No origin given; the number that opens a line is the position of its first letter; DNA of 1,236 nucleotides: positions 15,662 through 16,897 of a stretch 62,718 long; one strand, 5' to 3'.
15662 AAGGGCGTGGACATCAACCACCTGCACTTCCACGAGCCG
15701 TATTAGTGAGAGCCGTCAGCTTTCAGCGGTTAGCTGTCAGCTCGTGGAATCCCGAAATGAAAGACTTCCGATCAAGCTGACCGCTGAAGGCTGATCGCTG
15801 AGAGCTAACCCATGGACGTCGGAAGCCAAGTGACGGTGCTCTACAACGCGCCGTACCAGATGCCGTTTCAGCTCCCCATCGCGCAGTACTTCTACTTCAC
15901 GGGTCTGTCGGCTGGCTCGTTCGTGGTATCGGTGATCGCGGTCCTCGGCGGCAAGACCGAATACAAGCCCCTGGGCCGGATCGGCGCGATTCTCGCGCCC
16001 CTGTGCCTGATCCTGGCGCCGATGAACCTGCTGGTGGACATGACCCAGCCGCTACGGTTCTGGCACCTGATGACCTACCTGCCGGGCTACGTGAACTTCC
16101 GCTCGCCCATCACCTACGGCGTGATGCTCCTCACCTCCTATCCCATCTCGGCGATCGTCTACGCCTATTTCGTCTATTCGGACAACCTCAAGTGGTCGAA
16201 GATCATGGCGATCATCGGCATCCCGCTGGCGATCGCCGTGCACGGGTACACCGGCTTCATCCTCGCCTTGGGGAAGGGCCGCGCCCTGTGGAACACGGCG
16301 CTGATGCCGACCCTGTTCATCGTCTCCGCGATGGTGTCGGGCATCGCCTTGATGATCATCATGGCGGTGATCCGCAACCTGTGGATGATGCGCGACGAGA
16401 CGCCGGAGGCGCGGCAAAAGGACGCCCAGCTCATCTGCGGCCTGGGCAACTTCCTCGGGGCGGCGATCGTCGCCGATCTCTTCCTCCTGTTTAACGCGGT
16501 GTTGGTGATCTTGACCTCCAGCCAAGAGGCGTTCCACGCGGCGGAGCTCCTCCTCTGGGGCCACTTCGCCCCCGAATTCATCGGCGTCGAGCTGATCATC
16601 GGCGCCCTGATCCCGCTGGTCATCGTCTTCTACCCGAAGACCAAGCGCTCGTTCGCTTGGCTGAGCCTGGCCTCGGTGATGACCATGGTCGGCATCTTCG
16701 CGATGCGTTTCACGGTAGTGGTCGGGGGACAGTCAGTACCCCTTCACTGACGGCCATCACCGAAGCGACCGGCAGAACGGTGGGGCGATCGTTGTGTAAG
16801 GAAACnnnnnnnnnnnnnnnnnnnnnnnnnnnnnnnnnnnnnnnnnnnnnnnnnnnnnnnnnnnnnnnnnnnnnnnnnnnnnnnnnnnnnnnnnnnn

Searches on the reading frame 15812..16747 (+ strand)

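Call 5: search_protein_families(library=pfam, proteins=[window:15812-16747:+], max_evalue=0.01)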
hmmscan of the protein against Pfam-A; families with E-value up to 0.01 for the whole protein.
window:15812-16747:+ (312 aa): 2 families
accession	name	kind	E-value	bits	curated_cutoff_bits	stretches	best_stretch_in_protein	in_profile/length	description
PF03916.19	NrfD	-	1.4e-46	160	25.8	1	12-308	4-310/313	Polysulphide reductase, NrfD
PF14589.11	NrfD_2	-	1.9e-10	41.4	27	1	21-308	7-274/281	Polysulfide reductase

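Call 6: search_protein_families(library=ncbifam, proteins=[window:15812-16747:+], max_evalue=0.01)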
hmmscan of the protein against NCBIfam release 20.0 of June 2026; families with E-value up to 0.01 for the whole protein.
window:15812-16747:+ (312 aa): 7 families
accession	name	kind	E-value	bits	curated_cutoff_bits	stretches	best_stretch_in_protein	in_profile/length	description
TIGR03148.1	cyt_nit_nrfD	equivalog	2.5e-21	76.3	347.6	2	129-307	141-312/316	cytochrome c nitrite reductase subunit NrfD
NF045798.1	DsrP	equivalog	3.8e-21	75.9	350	1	19-194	49-216/346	sulfate reduction electron transfer complex DsrMKJOP subunit DsrP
NF011568.0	PRK14992.1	equivalog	1.3e-12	47.8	314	1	21-310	20-292/341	tetrathionate reductase subunit TtrC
NF008133.1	PRK10881.1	equivalog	1.1e-07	31.7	450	1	30-303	62-331/377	Ni/Fe-hydrogenase cytochrome b subunit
NF041784.1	mnquin_red_QrcD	equivalog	1.4e-06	27.9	570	1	167-310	221-360/408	menaquinone reductase integral membrane subunit QrcD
NF045714.1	sulf_resp_HmcC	equivalog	9.3e-06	25.2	550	1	31-303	52-323/376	sulfate respiration complex protein HmcC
NF045849.1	ICE_MMCAP2_0565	equivalog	0.0086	15.7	40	1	166-231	11-77/80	Mbov_0395 family pilin-like conjugal transfer protein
